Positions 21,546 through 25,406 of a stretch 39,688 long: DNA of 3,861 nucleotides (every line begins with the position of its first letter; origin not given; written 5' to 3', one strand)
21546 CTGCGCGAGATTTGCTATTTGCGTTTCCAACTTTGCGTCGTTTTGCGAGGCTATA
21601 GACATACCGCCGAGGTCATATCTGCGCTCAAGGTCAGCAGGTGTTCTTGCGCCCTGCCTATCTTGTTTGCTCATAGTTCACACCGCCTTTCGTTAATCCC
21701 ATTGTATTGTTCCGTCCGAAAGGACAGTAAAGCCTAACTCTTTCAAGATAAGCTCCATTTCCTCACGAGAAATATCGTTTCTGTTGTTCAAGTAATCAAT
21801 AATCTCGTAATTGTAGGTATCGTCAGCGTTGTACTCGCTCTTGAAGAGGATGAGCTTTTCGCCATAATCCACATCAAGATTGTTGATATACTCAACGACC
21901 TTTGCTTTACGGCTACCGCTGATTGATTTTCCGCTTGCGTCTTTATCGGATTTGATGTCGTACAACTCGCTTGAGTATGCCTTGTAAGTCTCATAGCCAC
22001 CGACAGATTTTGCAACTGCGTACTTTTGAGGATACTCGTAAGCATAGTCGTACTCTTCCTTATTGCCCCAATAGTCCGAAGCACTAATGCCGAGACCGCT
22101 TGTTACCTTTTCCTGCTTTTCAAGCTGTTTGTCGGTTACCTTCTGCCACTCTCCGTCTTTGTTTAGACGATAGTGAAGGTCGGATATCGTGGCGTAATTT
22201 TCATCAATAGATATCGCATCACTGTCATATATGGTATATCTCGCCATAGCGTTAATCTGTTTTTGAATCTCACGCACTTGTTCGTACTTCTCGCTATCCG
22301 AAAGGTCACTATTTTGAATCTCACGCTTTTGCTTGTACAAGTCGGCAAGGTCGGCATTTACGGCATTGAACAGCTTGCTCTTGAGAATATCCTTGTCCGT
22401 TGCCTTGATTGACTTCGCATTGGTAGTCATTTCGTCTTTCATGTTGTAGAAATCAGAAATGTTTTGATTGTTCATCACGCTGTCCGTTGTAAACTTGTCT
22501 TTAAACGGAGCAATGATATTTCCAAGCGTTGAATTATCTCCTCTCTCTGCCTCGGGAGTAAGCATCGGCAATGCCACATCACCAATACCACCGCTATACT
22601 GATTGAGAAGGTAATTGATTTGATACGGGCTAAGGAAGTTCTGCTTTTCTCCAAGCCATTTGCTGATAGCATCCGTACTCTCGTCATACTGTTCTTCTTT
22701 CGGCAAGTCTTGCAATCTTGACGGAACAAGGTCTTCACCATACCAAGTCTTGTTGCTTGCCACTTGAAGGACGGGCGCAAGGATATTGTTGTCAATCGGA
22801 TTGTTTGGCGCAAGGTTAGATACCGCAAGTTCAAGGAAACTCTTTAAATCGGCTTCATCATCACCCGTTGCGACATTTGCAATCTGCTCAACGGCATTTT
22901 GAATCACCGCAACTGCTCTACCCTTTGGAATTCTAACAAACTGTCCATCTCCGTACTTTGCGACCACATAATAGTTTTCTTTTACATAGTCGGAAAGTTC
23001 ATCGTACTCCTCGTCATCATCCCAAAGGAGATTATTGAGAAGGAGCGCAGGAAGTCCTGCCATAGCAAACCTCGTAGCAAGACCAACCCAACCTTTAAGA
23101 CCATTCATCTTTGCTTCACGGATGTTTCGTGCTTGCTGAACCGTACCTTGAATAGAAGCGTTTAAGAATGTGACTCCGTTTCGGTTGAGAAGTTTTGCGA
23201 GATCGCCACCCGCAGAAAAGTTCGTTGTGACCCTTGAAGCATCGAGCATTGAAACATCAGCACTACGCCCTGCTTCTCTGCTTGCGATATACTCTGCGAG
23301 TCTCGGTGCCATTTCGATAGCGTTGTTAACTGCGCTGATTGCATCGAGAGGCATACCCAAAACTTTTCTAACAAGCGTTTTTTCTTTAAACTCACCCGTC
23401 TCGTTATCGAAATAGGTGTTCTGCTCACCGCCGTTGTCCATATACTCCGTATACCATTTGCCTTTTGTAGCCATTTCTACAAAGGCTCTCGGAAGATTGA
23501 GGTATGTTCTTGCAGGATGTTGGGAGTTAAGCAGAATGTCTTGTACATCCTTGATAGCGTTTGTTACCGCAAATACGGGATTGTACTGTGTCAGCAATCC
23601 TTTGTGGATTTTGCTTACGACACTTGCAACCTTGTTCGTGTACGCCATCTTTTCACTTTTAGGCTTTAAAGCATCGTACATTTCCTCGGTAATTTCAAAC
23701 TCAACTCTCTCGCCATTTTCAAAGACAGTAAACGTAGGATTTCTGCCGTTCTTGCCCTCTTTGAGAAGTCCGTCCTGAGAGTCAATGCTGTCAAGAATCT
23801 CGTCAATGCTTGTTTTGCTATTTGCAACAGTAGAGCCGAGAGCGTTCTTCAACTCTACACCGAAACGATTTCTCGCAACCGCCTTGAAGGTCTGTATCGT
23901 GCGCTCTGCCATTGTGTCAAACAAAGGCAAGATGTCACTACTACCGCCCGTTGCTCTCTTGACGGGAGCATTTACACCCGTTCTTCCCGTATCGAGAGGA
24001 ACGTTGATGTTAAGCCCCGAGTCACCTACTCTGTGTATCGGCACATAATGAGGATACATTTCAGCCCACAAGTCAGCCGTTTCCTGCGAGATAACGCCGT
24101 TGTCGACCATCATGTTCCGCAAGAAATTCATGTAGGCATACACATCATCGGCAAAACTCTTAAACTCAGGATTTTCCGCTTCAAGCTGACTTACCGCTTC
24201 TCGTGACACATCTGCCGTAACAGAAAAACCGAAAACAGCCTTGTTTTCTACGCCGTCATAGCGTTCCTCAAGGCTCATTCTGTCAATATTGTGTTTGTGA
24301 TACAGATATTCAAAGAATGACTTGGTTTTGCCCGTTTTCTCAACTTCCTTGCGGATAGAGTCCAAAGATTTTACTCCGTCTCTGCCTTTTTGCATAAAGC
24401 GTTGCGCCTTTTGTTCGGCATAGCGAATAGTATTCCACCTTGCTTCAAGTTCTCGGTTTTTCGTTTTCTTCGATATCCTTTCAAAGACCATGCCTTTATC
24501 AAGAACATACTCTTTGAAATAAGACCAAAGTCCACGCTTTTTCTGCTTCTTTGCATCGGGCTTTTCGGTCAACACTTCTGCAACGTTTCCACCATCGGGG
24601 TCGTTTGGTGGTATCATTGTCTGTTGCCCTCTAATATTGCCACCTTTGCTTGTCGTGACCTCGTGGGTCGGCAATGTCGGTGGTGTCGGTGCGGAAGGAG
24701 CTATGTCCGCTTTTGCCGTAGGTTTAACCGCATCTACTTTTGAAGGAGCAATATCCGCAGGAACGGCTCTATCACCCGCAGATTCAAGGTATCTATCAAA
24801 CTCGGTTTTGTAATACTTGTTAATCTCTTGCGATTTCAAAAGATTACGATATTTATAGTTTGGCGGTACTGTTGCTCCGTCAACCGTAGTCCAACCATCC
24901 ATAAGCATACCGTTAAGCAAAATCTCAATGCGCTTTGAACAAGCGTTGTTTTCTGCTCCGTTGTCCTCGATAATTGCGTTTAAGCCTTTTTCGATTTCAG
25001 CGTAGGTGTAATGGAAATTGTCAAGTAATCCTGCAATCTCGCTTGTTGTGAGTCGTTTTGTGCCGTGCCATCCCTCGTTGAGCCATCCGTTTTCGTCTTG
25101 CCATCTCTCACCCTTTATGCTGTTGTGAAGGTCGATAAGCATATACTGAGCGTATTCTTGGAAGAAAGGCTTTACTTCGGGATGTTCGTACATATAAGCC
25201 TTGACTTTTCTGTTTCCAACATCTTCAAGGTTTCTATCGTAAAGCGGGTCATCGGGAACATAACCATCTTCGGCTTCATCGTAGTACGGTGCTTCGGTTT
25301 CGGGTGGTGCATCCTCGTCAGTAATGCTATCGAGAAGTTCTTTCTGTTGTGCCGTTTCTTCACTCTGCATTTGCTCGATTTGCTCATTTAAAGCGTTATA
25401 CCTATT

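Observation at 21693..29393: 2566-aa polyvalent protein occupying 19% of the genome, in the position of ejection proteins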

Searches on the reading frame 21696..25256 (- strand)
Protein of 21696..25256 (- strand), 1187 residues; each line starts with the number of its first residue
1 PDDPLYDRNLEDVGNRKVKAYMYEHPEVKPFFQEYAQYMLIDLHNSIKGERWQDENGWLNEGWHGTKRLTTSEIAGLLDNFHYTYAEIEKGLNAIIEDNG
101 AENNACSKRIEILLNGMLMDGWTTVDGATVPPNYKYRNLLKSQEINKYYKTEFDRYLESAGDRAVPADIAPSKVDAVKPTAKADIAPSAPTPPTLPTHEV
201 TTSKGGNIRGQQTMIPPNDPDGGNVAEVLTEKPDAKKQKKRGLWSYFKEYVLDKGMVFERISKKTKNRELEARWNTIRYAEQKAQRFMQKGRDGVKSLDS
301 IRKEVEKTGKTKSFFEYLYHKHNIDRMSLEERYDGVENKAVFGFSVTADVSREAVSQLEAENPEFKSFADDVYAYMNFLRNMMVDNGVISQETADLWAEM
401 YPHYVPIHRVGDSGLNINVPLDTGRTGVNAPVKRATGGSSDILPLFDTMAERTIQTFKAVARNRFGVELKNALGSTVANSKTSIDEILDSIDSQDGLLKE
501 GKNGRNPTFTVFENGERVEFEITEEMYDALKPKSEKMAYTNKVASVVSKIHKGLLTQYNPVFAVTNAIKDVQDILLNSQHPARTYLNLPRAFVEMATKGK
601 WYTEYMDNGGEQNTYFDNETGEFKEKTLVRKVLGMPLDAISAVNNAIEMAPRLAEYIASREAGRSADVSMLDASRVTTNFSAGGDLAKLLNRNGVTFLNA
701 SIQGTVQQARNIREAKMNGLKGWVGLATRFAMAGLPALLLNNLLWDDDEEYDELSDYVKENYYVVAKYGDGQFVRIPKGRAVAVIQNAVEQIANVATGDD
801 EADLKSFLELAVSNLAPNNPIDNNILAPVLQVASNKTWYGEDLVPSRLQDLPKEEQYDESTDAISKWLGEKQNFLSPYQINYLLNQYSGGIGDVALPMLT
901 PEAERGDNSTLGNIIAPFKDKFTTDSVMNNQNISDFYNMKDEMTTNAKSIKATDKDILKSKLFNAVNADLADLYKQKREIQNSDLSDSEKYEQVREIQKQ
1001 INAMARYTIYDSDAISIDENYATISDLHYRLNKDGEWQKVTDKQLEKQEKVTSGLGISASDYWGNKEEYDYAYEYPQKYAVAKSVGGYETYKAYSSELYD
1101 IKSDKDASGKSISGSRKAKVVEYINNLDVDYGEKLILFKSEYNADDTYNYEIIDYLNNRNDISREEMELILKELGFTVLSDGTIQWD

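Call 45: predict_structure(alignment_id=A2)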
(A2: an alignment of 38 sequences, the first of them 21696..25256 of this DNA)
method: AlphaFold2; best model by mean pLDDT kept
length: 1187 residues; sequences in the alignment: 38
mean_pLDDT: 77.4   pTM: 0.63
mean pLDDT of the five models: 77.4, 76.2, 74.1, 73.3, 71.8
residues with pLDDT >= 90: 238; 70-90: 672; 50-70: 166; < 50: 111
segments of 3 or more residues with pLDDT < 50: 57-63, 159-240, 422-438
pLDDT, mean of each block of 10 residues (from residue 1): 72 72 89 95 86 53 65 90 92 87 80 92 90 90 74 60 37 31 31 31 28 33 31 39 64 81 89 90 91 89 92 91 85 72 74 92 94 93 90 87 82 55 39 44 84 90 92 84 68 73 86 89 87 74 77 79 84 88 93 93 91 73 66 65 85 95 94 85 77 76 79 86 85 77 80 81 84 84 76 72 67 55 68 74 76 78 81 87 78 65 60 73 82 83 84 88 84 81 78 86 87 84 85 86 89 90 90 89 86 81 69 71 81 82 75 88 88 88 82
secondary structure, 60 per line:
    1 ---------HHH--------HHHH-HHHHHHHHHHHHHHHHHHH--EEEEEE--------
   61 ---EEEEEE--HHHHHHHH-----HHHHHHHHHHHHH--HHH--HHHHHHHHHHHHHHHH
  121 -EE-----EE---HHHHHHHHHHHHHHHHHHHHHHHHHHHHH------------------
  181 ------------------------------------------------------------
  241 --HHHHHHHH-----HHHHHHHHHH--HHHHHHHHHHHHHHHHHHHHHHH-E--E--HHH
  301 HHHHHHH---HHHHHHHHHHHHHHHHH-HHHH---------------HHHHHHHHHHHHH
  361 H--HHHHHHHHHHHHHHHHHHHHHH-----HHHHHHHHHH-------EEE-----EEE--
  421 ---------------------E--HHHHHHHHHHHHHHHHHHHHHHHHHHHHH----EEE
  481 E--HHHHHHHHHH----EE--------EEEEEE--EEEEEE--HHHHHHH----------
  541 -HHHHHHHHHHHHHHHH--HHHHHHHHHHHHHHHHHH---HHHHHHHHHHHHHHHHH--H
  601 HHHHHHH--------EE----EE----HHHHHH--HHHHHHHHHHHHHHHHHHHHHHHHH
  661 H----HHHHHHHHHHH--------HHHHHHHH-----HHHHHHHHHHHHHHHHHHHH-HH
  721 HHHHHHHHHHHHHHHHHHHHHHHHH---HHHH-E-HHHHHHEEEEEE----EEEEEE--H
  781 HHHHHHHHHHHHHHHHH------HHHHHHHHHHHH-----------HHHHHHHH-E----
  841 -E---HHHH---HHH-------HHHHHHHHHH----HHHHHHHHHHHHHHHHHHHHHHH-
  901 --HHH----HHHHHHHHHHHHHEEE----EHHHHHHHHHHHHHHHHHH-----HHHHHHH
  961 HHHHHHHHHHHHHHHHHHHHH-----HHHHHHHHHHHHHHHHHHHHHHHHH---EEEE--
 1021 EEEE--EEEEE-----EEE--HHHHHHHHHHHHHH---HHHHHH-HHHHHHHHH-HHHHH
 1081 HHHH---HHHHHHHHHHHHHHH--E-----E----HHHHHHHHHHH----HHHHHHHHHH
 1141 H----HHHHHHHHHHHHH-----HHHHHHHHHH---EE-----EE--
elements in order (helices of 4 or more, strands of 3 or more residues): H21-24 H26-44 E47-52 E64-69 H72-79 H85-97 H105-120 H134-162 H243-250 H256-265 H268-290 H298-307 H311-327 H329-332 H348-361 H364-385 H391-400 E408-410 E416-418 H445-473 E478-481 H484-493 E508-513 E516-521 H524-530 H542-557 H560-577 H581-597 H600-607 H628-633 H636-661 H666-676 H685-692 H698-717 H719-745 H749-752 H756-761 E762-767 E772-777 H780-797 H804-815 H827-834 H846-849 H863-872 H877-899 H910-922 E923-925 H931-948 H954-981 H987-1011 E1015-1018 E1021-1024 E1027-1031 E1037-1039 H1042-1055 H1059-1064 H1066-1074 H1076-1084 H1088-1102 H1116-1126 H1131-1141 H1146-1158 H1164-1173

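Call 47: fold_search(model_id=the predicted structure, library=pdb)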
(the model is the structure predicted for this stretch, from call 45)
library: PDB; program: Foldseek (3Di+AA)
matches with E <= 10: 49; with E <= 0.001: 0
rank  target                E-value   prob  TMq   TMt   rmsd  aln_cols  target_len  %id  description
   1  7sqc_C2               9.4e-01  0.03  0.05  0.05  44.0       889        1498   11  Ciliary C1 central pair apparatus isolated from Chlamydomonas reinhardtii (released 2022-04-13)
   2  4av3_B                1.2e+00  0.04  0.07  0.10  33.9       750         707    9  Crystal structure of Thermotoga Maritima sodium pumping membrane integral pyrophosphatase with metal ions in active si (released 2012-08-08)
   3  7sqc_C3               1.3e+00  0.03  0.06  0.05  43.3       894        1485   13  Ciliary C1 central pair apparatus isolated from Chlamydomonas reinhardtii (released 2022-04-13)
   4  5lzr_B                1.7e+00  0.04  0.07  0.11  31.2       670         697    9  Crystal structure of Thermotoga maritima sodium pumping membrane integral pyrophosphatase in complex with tungstate an (released 2016-12-14)
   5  5ys9_B                2.0e+00  0.04  0.07  0.10  27.2       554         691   11  Crystal structure of acyl-coA oxidase3 from Yarrowia lipolytica (released 2018-02-28)
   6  6w2r_A                3.1e+00  0.06  0.06  0.17  18.2       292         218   14  Junction 19, DHR54-DHR79 (released 2020-04-15)
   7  7p1i_A                3.1e+00  0.02  0.06  0.11  28.5       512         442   10  Cryo EM structure of bison NHA2 in detergent and N-terminal extension helix (released 2022-01-26)
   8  8ugc_A                3.5e+00  0.07  0.10  0.20  20.1       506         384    9  FD15: Flat repeat helix-turn-helix-turn protein (released 2023-12-27)
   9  3w3x_A                3.5e+00  0.02  0.09  0.09  32.5       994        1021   11  Crystal structure of Kap121p bound to Pho4p (released 2013-04-10)
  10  5uv1                  3.5e+00  0.02  0.06  0.10  25.8       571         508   11  Crystal Structure of (+)-Limonene Synthase Complexed with 2-Fluorogeranyl Diphosphate (released 2017-03-22)
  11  5l0c_D                4.1e+00  0.13  0.06  0.28  13.5       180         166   10  Human metavinculin (residues 959-1134) in complex with PIP2 (released 2016-08-31)
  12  9qwo_A                4.7e+00  0.08  0.06  0.24  15.5       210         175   13  Vinculin tail bound to paxillin LD2 (released 2025-04-23)
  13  7sqc_C1               4.7e+00  0.01  0.05  0.05  43.4       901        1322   12  Ciliary C1 central pair apparatus isolated from Chlamydomonas reinhardtii (released 2022-04-13)
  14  5l0c_A                4.9e+00  0.07  0.06  0.24  15.8       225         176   12  Human metavinculin (residues 959-1134) in complex with PIP2 (released 2016-08-31)
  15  5l0h                  5.1e+00  0.10  0.07  0.29  15.3       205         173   12  Human metavinculin MVt cardiomyopathy-associated mutant R975W (residues 959-1134) in complex with PIP2 (released 2016-08-31)
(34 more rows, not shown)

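Call 49: fold_search(model_id=the predicted structure, library=viral)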
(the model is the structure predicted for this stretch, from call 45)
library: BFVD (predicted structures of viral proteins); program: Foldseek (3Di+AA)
matches with E <= 10: 152; with E <= 0.001: 62
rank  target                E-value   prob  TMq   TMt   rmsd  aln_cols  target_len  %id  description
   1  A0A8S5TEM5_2          1.7e-61  1.00  0.62  0.63   8.6      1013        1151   35  Large polyvalent protein associated domain 38 [Siphoviridae sp. ct1yA16]
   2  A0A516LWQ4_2          5.5e-25  1.00  0.48  0.57  14.7       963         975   19  (no name in the UniProt tables at hand)
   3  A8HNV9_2              6.0e-25  1.00  0.50  0.45   7.9       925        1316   18  (no name in the UniProt tables at hand)
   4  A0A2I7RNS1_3          1.1e-23  1.00  0.48  0.54  16.9      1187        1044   16  (no name in the UniProt tables at hand)
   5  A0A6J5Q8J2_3          1.2e-23  1.00  0.51  0.56   7.5       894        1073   17  RelA/SpoT [uncultured Caudovirales phage]
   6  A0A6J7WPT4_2          1.7e-23  1.00  0.50  0.49  15.3      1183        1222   16  Large polyvalent protein associated domain-containing protein [uncultured Caudovirales phage]
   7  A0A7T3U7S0            2.4e-23  1.00  0.50  0.47   8.6       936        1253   18  (no name in the UniProt tables at hand)
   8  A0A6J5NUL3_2          3.6e-23  1.00  0.48  0.59   8.0       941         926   18  Uncharacterized protein [uncultured Caudovirales phage]
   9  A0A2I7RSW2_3          3.8e-23  1.00  0.50  0.53   9.9       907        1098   19  (no name in the UniProt tables at hand)
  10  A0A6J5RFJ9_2          4.3e-23  1.00  0.48  0.47   6.5       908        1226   16  Large polyvalent protein associated domain-containing protein [uncultured Caudovirales phage]
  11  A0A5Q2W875            7.7e-23  1.00  0.43  0.42  23.1      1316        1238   16  (no name in the UniProt tables at hand)
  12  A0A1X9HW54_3          8.7e-23  1.00  0.49  0.45   7.2       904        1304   16  (no name in the UniProt tables at hand)
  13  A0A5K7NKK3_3          1.1e-22  1.00  0.48  0.56   9.5       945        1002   18  (no name in the UniProt tables at hand)
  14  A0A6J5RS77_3          1.8e-22  1.00  0.48  0.47   7.2       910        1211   17  Uncharacterized protein [uncultured Caudovirales phage]
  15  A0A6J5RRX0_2          3.1e-22  1.00  0.45  0.53   8.9       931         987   19  Large polyvalent protein associated domain-containing protein [uncultured Caudovirales phage]
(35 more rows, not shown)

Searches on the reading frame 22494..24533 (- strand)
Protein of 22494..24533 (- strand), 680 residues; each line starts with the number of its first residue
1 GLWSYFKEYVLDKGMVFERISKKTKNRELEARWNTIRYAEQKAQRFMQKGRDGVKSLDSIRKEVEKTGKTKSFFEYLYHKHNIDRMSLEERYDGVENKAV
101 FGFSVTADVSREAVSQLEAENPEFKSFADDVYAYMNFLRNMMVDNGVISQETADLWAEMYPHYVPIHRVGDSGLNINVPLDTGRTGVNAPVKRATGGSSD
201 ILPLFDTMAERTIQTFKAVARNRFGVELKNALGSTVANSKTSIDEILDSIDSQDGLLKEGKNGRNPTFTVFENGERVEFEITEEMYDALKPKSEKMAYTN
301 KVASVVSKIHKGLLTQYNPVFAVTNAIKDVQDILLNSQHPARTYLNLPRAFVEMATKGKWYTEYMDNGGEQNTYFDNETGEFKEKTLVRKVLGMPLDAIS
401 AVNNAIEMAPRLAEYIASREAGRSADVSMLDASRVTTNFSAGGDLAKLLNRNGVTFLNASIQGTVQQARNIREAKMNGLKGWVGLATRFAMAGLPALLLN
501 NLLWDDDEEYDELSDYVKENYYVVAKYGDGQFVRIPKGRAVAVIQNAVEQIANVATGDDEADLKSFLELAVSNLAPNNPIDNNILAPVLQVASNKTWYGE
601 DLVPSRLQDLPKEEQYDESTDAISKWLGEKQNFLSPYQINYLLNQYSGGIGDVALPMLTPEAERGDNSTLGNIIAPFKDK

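Call 11: search_protein_families(library=pfam, proteins=[window:22494-24173:-], max_evalue=5)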
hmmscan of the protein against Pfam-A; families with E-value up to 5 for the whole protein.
window:22494-24173:- (560 aa): 2 families
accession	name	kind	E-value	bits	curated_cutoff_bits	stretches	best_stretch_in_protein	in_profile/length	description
PF18857.6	LPD38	-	1.4e-34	120.3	27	1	387-545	1-178/189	Large polyvalent protein associated domain 38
PF16971.10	RcpB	-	0.08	13.7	21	1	14-58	98-142/169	Rough colony protein B, tight adherence - tad - subunit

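Call 68: find_related_loci(query=window:22494-24533:-, collection=genome_contigs, flank=3000)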
Query window:22494-24533:- (680 aa) in genome_contigs; peptide patterns used: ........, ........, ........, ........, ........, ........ (x = any residue, [..] = any of these).
90 stretches matched a pattern; 15 encode a relative of the query (tblastn E <= 1e-3); 13 distinct loci.
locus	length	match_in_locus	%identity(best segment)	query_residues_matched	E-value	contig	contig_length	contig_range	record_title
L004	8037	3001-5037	72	2-680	0e+0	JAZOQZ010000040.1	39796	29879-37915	MAG: Clostridia bacterium isolate T1900045564_YK20190258.MAGScoT_cleanbin_000004 SGB_7926_k141_582306, whole genome shot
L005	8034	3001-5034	66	2-680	0e+0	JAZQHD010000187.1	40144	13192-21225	MAG: Ructibacterium sp. isolate T1900044629_TS20190095.MAGScoT_cleanbin_000005 SGB_995_k141_1332077, whole genome shotgu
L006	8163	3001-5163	59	2-680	0e+0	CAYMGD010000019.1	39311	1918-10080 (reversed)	MAG TPA_asm: uncultured Coprobacillus sp. isolate SRP225648_co1_120 genome assembly, contig: NODE_1926_length_39311_cov_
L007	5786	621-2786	52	1-680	0e+0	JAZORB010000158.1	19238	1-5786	MAG: Eubacteriales bacterium isolate T1900045563_YK20190257.MAGScoT_cleanbin_000033 SGB_7919_k141_24767, whole genome sh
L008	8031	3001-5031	53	1-680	0e+0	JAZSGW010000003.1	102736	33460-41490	MAG: Acutalibacteraceae bacterium isolate T1900044577_TS20190043.MAGScoT_cleanbin_000014 SGB_512_k141_2048725, whole gen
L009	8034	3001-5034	67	3-680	0e+0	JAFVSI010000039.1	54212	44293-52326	MAG: Clostridia bacterium isolate RGIG5350 Sheep_Colon-3__c965, whole genome shotgun sequence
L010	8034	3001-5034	67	3-680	0e+0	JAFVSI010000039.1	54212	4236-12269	MAG: Clostridia bacterium isolate RGIG5350 Sheep_Colon-3__c965, whole genome shotgun sequence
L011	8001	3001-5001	45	11-680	0e+0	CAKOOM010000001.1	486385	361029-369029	MAG: uncultured Bacilli bacterium isolate REFINED_METABAT215_TOP10_CONTIGS_1500_ASSEMBLY_K77_MERGED__Hadza_PheChl_Fiber-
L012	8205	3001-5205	32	38-664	3e-78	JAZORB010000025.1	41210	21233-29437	MAG: Eubacteriales bacterium isolate T1900045563_YK20190257.MAGScoT_cleanbin_000033 SGB_7919_k141_1849625, whole genome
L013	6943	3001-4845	29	83-655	6e-50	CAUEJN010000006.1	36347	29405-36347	MAG TPA_asm: uncultured Butyricicoccus sp. isolate SRR13494497_bin.2_MetaWRAP_v1.3_MAG genome assembly, contig: ERZ19211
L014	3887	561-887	53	3-111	4e-30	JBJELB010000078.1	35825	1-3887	MAG: Lachnospiraceae bacterium isolate LOHA14_bin.019 NODE_475_length_35825_cov_9.300615, whole genome shotgun sequence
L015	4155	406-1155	38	38-201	4e-14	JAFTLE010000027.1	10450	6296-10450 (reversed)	MAG: Clostridia bacterium isolate RGIG3919 Roe_deer_Cecum-2__c217909, whole genome shotgun sequence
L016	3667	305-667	30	3-129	2e-10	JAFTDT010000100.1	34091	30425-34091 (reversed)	MAG: Clostridia bacterium isolate RGIG3726 Goat_Rumen.Co__c2449322, whole genome shotgun sequence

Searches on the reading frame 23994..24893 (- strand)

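Call 11: search_protein_families(library=pfam, proteins=[window:24114-24893:-], max_evalue=5)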
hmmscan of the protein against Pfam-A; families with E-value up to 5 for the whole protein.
window:24114-24893:- (260 aa): 0 families

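Call 74: search_protein_families(library=phrogs, proteins=[window:23994-24833:-], max_evalue=1)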
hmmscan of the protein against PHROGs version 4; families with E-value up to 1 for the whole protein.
window:23994-24833:- (280 aa): 4 families
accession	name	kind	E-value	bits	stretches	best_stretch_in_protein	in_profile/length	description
phrog_14770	-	unknown function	0.0014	16.3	1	196-269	2661-2722/3427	-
phrog_9854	-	unknown function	0.0025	16.4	1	220-271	952-1004/1636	-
phrog_11220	-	unknown function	0.049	14.8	1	102-213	1-113/121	-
phrog_27827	-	unknown function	0.24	11.7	1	18-60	120-162/253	-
